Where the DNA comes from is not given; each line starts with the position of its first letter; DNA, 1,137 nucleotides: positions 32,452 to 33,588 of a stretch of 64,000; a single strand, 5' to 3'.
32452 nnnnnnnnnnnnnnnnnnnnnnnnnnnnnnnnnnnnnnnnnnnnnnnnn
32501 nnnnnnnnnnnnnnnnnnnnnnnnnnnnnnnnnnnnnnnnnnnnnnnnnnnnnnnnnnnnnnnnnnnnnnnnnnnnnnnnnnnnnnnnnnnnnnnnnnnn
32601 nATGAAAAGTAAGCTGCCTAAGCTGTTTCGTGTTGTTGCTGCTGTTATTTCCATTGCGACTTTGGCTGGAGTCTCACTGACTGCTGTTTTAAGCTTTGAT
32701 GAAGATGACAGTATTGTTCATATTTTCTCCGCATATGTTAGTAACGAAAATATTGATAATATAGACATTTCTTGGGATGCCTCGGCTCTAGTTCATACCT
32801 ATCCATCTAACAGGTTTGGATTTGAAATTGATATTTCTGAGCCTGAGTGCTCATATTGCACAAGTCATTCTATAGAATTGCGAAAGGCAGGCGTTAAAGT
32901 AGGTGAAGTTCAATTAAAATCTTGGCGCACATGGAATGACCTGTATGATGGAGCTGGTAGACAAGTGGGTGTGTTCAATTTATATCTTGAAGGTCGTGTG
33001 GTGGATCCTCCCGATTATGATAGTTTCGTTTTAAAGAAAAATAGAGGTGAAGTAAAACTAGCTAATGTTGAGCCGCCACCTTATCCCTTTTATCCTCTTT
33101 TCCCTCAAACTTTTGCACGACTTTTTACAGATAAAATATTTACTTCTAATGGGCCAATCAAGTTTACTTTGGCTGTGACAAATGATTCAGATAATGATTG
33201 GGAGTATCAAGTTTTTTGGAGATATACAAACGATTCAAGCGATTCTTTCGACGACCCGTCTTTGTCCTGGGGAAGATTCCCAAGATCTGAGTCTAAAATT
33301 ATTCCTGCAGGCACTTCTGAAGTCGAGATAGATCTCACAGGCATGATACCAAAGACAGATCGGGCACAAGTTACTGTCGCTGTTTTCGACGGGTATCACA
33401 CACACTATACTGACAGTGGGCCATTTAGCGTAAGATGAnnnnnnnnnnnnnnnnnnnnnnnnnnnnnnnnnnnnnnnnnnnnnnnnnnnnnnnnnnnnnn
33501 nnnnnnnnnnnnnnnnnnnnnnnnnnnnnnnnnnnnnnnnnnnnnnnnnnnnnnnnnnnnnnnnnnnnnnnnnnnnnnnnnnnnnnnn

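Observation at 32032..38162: AT-rich ~6-kb island of four tandem two-gene modules (beta-roll protein + membrane-anchored protein) with no mobility genes, inserted downstream of lysS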

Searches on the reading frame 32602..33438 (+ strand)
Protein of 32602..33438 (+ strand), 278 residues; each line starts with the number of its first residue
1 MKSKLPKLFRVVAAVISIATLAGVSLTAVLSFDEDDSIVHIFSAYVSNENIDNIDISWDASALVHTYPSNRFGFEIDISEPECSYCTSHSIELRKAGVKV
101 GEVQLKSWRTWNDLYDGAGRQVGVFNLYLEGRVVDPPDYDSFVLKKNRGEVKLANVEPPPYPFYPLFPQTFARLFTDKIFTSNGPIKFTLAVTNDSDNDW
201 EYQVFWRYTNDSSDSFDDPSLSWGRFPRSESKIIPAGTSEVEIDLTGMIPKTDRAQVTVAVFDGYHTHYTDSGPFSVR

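Call 3: search_protein_families(library=pfam, proteins=[window:32602-33438:+], max_evalue=1)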
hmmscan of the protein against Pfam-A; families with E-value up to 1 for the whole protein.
window:32602-33438:+ (278 aa): 1 family
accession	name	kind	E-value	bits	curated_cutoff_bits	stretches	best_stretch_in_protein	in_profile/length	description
PF14215.12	bHLH-MYC_N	-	0.099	13.4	30.2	1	196-224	11-35/181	bHLH-MYC and R2R3-MYB transcription factors N-terminal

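Call 9: find_homologous_proteins(query=window:32602-33438:+)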
Query window:32602-33438:+ (278 aa): 3 proteins with E <= 0.001 among 1104 candidates.
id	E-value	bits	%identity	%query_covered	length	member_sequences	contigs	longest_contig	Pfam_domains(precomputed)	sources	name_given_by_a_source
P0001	4.3e-186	635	99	100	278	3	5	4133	-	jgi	-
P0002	7.1e-138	477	78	100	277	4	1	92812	-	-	-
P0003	4.3e-61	225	47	97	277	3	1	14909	-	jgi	-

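Call 10: find_encoding_contigs(protein=P0003, flank=10000)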
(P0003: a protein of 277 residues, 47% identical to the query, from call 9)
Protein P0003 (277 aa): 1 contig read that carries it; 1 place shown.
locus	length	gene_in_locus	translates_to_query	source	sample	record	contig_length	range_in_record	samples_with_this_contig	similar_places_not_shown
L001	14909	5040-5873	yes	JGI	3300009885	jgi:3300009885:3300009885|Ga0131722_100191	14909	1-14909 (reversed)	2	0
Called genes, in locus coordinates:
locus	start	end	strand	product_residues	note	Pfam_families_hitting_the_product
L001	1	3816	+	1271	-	?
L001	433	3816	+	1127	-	PF17803:Cadherin_4, PF17963:Big_9, PF00353:HemolysinCabind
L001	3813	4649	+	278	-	-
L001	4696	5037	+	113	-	-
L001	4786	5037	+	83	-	-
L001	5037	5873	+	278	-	-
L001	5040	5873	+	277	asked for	-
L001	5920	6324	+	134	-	-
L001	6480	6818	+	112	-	-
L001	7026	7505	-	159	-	PF12762:DDE_Tnp_IS1595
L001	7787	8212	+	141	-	PF04138:GtrA_DPMS_TM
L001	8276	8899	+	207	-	PF13578:Methyltransf_24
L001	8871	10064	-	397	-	-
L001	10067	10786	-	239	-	PF01209:Ubie_methyltran (weak), PF02353:CMAS (weak), PF13489:Methyltransf_23, PF13847:Methyltransf_31, PF08241:Methyltransf_11, PF08242:Methyltransf_12, PF13649:Methyltransf_25, PF20922:Anamorsin_N (faint)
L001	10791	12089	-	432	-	PF13439:Glyco_transf_4, PF13579:Glyco_trans_4_4, PF20706:GT4-conflict, PF00534:Glycos_transf_1, PF13692:Glyco_trans_1_4, PF13524:Glyco_trans_1_2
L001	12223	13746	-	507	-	PF20154:LNT_N, PF00795:CN_hydrolase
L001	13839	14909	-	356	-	?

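Call 11: find_encoding_contigs(protein=P0001, flank=10000)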
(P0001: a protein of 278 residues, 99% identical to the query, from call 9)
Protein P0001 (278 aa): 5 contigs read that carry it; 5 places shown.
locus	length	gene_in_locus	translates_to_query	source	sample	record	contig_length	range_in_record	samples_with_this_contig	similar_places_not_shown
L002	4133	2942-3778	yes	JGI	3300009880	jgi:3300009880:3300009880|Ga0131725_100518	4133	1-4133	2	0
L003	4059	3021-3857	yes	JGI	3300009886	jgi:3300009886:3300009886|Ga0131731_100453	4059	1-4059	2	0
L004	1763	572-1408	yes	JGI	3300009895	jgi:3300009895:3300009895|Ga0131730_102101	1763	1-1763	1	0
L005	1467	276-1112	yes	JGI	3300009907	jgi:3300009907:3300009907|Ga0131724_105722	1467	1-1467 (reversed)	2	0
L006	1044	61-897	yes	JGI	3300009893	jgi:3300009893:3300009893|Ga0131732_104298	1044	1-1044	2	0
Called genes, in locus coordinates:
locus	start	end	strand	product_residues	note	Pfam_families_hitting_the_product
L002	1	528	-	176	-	?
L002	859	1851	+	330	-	PF00348:polyprenyl_synt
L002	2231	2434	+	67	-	-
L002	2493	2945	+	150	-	PF00353:HemolysinCabind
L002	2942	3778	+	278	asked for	-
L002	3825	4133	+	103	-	?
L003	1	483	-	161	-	?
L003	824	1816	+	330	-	PF00348:polyprenyl_synt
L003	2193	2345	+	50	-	-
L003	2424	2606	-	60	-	-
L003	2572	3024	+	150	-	PF00353:HemolysinCabind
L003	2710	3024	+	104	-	-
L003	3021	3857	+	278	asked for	-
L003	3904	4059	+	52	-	?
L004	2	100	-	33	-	?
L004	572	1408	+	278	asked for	-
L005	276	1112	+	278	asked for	-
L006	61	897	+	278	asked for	-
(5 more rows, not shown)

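Call 15: search_protein_representatives(alignment_id=A1)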
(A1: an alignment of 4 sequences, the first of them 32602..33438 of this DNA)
Query: 4 sequences, 279 profile positions. Proteins with E-value up to 0.001 (for the whole library): 58; up to 1e-10: 13; up to 1e-30: 5. The best 58 are listed.
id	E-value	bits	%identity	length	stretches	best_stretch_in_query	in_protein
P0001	1.9e-151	519.2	-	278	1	1-279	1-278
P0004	1.3e-107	375.3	-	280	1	1-279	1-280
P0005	4.7e-76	271.8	-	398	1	11-278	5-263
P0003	2.8e-69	249.6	-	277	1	1-272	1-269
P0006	6.9e-40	153.2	-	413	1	34-278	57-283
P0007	3.7e-28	114.7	-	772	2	9-277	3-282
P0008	6.9e-28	113.8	-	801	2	8-277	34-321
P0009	5.0e-18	81.5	-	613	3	134-279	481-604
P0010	5.0e-15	71.6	-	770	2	91-277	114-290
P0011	9.4e-12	60.9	-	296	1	89-278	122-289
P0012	3.5e-11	59.0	-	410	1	92-277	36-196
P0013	4.9e-11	58.5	-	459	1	121-278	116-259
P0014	8.8e-11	57.7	-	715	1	87-278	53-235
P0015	1.1e-10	57.3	-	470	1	91-278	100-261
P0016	1.7e-10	56.7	-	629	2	89-278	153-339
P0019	1.0e-09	54.2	-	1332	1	134-278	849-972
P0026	5.2e-09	51.9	-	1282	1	134-278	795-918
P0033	6.2e-08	48.4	-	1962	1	74-278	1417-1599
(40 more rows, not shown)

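Call 17: search_protein_families(library=pfam, proteins=[P0005, P0006, P0007, P0008, P0009, P0010, P0019, P0026, P0033, P0014], max_evalue=0.001)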
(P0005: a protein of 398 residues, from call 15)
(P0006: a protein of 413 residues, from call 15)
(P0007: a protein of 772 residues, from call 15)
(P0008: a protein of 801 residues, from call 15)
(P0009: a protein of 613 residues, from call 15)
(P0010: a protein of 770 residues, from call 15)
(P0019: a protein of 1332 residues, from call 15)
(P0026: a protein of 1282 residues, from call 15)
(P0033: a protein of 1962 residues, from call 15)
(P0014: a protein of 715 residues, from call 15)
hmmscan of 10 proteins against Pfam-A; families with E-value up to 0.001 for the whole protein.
P0005 (398 aa): 1 family
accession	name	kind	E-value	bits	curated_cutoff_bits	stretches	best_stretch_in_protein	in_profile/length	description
PF02010.21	REJ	-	0.00012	21.3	25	0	157-258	200-306/452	REJ domain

P0006 (413 aa): 0 families

P0007 (772 aa): 0 families

P0008 (801 aa): 0 families

P0009 (613 aa): 1 family
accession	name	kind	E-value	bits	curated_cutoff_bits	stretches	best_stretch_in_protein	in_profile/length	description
PF17957.7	Big_7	-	0.00012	23.1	24.1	0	285-358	1-70/70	Bacterial Ig domain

P0010 (770 aa): 4 families
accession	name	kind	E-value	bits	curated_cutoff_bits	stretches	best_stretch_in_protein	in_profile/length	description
PF00353.25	HemolysinCabind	-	1.2e-41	140.6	23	6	715-750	1-36/36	RTX calcium-binding nonapeptide repeat (4 copies)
PF17963.7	Big_9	-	3.9e-09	37.7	23.6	1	512-606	1-88/89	Bacterial Ig domain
PF00041.27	fn3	-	0.00077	20.1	25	0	432-483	11-57/84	Fibronectin type III domain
PF17957.7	Big_7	-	0.00084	20.4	24.1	0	418-482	1-61/70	Bacterial Ig domain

P0019 (1332 aa): 3 families
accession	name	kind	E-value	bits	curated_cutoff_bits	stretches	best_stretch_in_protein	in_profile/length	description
PF00353.25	HemolysinCabind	-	1.8e-53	178.4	23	9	1197-1232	1-36/36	RTX calcium-binding nonapeptide repeat (4 copies)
PF17963.7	Big_9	-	8.8e-09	36.6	23.6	1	1069-1160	1-88/89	Bacterial Ig domain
PF17803.7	Cadherin_4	-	1.6e-07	32.2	25.1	1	1059-1117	1-60/71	Bacterial cadherin-like domain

P0026 (1282 aa): 3 families
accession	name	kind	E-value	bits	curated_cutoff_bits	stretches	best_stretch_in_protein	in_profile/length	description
PF00353.25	HemolysinCabind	-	2.5e-50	168.4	23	8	1198-1233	1-36/36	RTX calcium-binding nonapeptide repeat (4 copies)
PF17963.7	Big_9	-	8.4e-13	49.5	23.6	1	1015-1107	1-88/89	Bacterial Ig domain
PF17803.7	Cadherin_4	-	1.2e-07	32.5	25.1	1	1005-1064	1-61/71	Bacterial cadherin-like domain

P0033 (1962 aa): 4 families
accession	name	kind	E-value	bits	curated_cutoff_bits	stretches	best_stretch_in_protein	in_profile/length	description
PF00353.25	HemolysinCabind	-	2.1e-41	139.9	23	6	1874-1909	1-36/36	RTX calcium-binding nonapeptide repeat (4 copies)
PF03160.20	Calx-beta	-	9.1e-12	45.5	27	1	471-573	3-95/119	Calx-beta domain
PF17963.7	Big_9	-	6.6e-09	37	23.6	1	1694-1784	1-89/89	Bacterial Ig domain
PF17803.7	Cadherin_4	-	0.00017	22.5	25.1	1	1685-1742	2-62/71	Bacterial cadherin-like domain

P0014 (715 aa): 2 families
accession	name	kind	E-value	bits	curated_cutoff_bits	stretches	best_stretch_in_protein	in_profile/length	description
PF00353.25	HemolysinCabind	-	7.3e-22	77.4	23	3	476-511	1-36/36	RTX calcium-binding nonapeptide repeat (4 copies)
PF17963.7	Big_9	-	6.5e-07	30.6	23.6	0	341-439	2-88/89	Bacterial Ig domain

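Call 18: search_protein_families(library=pfam, proteins=[L001:73-3816:+], max_evalue=0.1)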
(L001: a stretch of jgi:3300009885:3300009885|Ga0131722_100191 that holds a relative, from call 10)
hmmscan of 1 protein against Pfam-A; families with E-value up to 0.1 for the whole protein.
L001:73-3816:+ (1247 aa): 9 families
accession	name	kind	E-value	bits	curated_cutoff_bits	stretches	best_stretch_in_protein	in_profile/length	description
PF00353.25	HemolysinCabind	-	1.5e-32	111.5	23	6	1156-1191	1-36/36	RTX calcium-binding nonapeptide repeat (4 copies)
PF17963.7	Big_9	-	9e-13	49.4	23.6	1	977-1065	4-88/89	Bacterial Ig domain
PF17803.7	Cadherin_4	-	2.6e-09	37.9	25.1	1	964-1025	1-63/71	Bacterial cadherin-like domain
PF13688.12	Reprolysin_5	-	0.0052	17.5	27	0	406-493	71-157/196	Metallo-peptidase family M12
PF17892.7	Cadherin_5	-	0.0065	16.7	26.5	1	974-1065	2-95/98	Cadherin-like domain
PF13582.12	Reprolysin_3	-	0.0076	17.2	22.4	1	412-493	44-122/123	Metallo-peptidase family M12B Reprolysin-like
PF19077.6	Big_13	-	0.011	16.7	27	0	933-970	62-100/102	Bacterial Ig-like domain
PF16313.11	DUF4953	-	0.045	13.4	24.2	1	475-493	11-29/316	Met-zincin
PF17957.7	Big_7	-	0.062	14.4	24.1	0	783-814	1-30/70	Bacterial Ig domain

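Call 23: find_homologous_proteins(query=A1, max_evalue=0.001)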
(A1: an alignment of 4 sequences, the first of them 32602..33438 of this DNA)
Query A1 (4 sequences) (278 aa, profile of the alignment): 5 proteins with E <= 0.001 among 8000 candidates.
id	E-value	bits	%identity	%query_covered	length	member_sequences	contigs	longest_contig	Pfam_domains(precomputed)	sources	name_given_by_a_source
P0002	6.2e-152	522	78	100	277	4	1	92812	-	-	-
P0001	6.0e-151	519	99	100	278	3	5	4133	-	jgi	-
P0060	4.1e-122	425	75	90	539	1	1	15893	PF17963.8,PF17803.8,PF02010.22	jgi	-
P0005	1.5e-75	272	28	96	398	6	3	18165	-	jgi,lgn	-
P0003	8.7e-69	250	47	97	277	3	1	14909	-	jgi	-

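Call 24: find_encoding_contigs(protein=P0060, flank=10000)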
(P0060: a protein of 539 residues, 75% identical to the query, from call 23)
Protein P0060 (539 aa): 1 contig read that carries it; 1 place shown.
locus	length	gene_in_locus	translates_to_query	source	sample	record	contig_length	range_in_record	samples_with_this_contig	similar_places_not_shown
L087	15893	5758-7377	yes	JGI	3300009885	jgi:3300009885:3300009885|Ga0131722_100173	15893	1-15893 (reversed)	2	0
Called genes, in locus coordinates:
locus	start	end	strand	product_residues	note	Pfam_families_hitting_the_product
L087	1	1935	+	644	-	?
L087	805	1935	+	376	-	-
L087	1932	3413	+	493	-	PF17803:Cadherin_4 (weak), PF17963:Big_9, PF00353:HemolysinCabind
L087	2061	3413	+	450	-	PF17803:Cadherin_4 (weak), PF17963:Big_9, PF00353:HemolysinCabind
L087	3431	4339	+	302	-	PF00353:HemolysinCabind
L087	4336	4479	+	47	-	-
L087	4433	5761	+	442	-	-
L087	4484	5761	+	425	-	-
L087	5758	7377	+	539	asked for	PF02010:REJ (weak), PF17803:Cadherin_4, PF17963:Big_9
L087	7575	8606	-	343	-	-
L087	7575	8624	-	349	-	-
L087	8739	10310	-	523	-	PF01336:tRNA_anti-codon, PF00152:tRNA-synt_2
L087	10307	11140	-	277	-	PF03309:Pan_kinase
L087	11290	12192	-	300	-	PF02749:QRPTase_N, PF01729:QRPTase_C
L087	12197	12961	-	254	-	PF02569:Pantoate_ligase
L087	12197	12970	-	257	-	PF02569:Pantoate_ligase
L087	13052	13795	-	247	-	PF01288:HPPK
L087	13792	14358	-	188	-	-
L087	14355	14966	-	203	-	-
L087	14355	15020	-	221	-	-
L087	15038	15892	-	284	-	?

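Call 25: find_encoding_contigs(protein=P0005, flank=10000)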
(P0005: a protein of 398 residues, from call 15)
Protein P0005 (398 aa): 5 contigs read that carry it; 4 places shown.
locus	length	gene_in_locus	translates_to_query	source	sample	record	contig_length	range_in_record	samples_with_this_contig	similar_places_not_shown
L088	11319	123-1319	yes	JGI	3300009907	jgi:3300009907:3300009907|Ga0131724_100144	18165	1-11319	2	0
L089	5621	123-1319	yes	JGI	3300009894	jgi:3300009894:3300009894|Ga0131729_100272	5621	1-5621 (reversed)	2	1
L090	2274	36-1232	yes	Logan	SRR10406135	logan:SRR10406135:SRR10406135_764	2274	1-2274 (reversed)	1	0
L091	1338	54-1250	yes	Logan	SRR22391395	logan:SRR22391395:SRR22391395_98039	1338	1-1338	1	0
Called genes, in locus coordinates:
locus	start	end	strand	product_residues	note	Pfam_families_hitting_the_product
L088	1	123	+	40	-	?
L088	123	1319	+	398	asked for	-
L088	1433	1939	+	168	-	-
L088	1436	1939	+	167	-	-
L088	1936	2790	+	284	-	-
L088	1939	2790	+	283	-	-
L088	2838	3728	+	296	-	PF00353:HemolysinCabind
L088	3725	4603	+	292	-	PF00353:HemolysinCabind (weak)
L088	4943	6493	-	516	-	PF01336:tRNA_anti-codon, PF00152:tRNA-synt_2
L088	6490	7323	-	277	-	PF03309:Pan_kinase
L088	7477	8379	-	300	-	PF02749:QRPTase_N, PF01729:QRPTase_C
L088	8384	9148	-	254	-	PF02569:Pantoate_ligase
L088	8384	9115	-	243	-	PF02569:Pantoate_ligase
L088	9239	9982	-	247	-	PF01288:HPPK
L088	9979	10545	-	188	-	-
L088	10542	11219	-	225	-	-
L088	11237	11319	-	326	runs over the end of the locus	PF01171:ATP_bind_3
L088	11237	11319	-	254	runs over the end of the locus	PF01171:ATP_bind_3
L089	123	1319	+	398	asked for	-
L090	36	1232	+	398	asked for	-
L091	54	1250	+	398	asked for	-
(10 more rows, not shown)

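Call 40: predict_structure(alignment_id=A5)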
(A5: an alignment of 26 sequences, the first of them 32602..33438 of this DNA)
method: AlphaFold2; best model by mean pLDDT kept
length: 278 residues; sequences in the alignment: 26
mean_pLDDT: 69.4   pTM: 0.64
mean pLDDT of the five models: 69.4, 69.2, 68.2, 67.7, 66.7
residues with pLDDT >= 90: 19; 70-90: 137; 50-70: 90; < 50: 32
segments of 3 or more residues with pLDDT < 50: 1-5, 20-32, 161-163, 218-226
pLDDT, mean of each block of 10 residues (from residue 1): 48 52 41 66 78 57 77 56 72 93 87 71 80 88 83 70 54 59 73 73 78 52 50 73 80 83 73 83
secondary structure, 60 per line:
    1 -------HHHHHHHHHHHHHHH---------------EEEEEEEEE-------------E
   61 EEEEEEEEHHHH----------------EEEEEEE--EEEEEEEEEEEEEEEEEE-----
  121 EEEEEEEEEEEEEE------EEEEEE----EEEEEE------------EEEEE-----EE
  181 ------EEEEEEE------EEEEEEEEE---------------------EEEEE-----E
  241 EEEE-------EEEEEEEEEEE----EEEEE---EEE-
elements in order: H8-22 E38-46 E60-68 H69-72 E89-95 E98-115 E121-134 E141-146 E151-156 E169-173 E187-193 E200-208 E230-234 E240-244 E252-262 E267-271 E275-277

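Call 42: search_solved_structures(query=A5, max_evalue=1)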
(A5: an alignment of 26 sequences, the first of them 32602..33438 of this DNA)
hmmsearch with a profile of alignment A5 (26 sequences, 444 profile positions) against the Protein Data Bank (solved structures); distinct sequences matched with E-value up to 1: 16.
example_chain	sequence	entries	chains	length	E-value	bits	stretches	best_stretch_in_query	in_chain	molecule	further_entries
6nz0_Z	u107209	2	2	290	8.6e-08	34.5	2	256-359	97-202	Dyslexia-associated protein KIAA0319-like protein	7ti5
9p4n_R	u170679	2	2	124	0.00019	23.5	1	257-355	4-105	Dyslexia-associated protein KIAA0319-like protein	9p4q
7wjx_R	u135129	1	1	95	0.00089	21.3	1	256-348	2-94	Dyslexia-associated protein KIAA0319-like protein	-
7kpn_Z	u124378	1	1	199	0.0012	20.9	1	256-349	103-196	Dyslexia-associated protein KIAA0319-like protein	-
6ihb_R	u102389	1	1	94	0.0012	20.9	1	257-348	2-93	Dyslexia-associated protein KIAA0319-like protein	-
7wqp_R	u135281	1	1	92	0.0027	19.7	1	258-347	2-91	Dyslexia-associated protein KIAA0319-like protein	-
6jcq_R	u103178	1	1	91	0.0048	18.9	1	261-348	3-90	Dyslexia-associated protein KIAA0319-like protein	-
9kvu_A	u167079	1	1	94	0.042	15.8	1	256-343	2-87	bacterial immunoglobulin domain B1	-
1x5f_A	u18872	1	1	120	0.047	15.6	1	178-207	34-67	Neogenin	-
3pdd_A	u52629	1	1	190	0.056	15.3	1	235-350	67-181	Glycoside hydrolase, family 9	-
2kpn_A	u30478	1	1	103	0.084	14.8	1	304-354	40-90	Bacillolysin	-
9hh9_D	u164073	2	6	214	0.13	14.1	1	136-182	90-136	8G5F11 VL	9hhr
1sbs_L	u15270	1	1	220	0.16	13.8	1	136-182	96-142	MONOCLONAL ANTIBODY 3A2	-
8cxc_L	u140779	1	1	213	0.24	13.3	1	136-182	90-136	3F2 Antibody light chain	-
8bl6_A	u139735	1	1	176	0.3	12.9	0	268-386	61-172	dIG14-scdim-EF62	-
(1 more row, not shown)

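Call 43: fold_search(model_id=the predicted structure, library=pdb)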
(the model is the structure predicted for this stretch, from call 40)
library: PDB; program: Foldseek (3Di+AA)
matches with E <= 10: 1901; with E <= 0.001: 0
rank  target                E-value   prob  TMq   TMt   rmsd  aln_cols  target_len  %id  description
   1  4kkq_A                1.8e-03  0.99  0.26  0.31  17.5       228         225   14  Crystal structure of Vibrio cholerae RbmA (crystal form 1) (released 2013-05-22)
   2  3frp_G                2.8e-03  0.98  0.25  0.31  18.8       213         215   10  Crystal Structure of Cobra Venom Factor, a Co-factor for C3- and C5 convertase CVFBb (released 2009-04-28)
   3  4be6_A                2.9e-03  0.97  0.26  0.31  17.7       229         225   14  V. cholera biofilm scaffolding protein RbmA (released 2013-12-18)
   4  4be5_A                3.6e-03  0.96  0.26  0.32  15.6       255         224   11  V. cholera biofilm scaffolding protein RbmA (released 2013-12-18)
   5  4kkp_A                6.2e-03  0.91  0.26  0.31  17.7       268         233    9  Crystal structure of Vibrio cholerae RbmA (crystal form 2) (released 2013-05-22)
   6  3hrz_B                7.7e-03  0.95  0.25  0.29  18.5       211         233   10  Cobra Venom Factor (CVF) in complex with human factor B (released 2009-07-07)
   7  3gm0                  7.7e-03  0.63  0.21  0.23  15.1       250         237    9  Anti-methamphetamine single chain Fv in complex with MDMA (released 2009-10-06)
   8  6ikm_a                8.2e-03  0.57  0.20  0.23  14.9       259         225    9  Crystal structure of SpuE-Spermidine in complex with ScFv5 (released 2019-12-25)
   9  6ysq_D                1.1e-02  0.96  0.25  0.12  18.4       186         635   11  The hC4Nb8 complement inhibitory nanobody in complex with C4b (released 2020-06-24)
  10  8r4q_D                1.1e-02  0.30  0.17  0.19  16.0       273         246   11  Salt inducible kinase 3 in complex with inhibitor (released 2024-03-27)
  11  9fx3_A                1.5e-02  0.60  0.25  0.07  25.9       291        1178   13  Structure of active human CD109 (released 2025-03-19)
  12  3idu_A                1.6e-02  1.00  0.26  0.53   4.1       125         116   10  Crystal Structure of the CARDB domain of the PF1109 protein in complex with di-metal ions from Pyrococcus furiosus, No (released 2009-08-04)
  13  2a9n_A                1.9e-02  0.41  0.20  0.23  14.6       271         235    8  A Mutation Designed to Alter Crystal Packing Permits Structural Analysis of a Tight-binding Fluorescein-scFv complex (released 2005-10-25)
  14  8r4u_B                2.2e-02  0.38  0.21  0.24  14.7       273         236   10  Structure of salt-inducible kinase 3 with inhibitors (released 2024-03-27)
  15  21ji_A                2.3e-02  0.95  0.26  0.11   8.4       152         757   13  Crystal structure of isoprimeverose-producing enzyme from Phaeoacremonium minimum (released 2026-04-08)
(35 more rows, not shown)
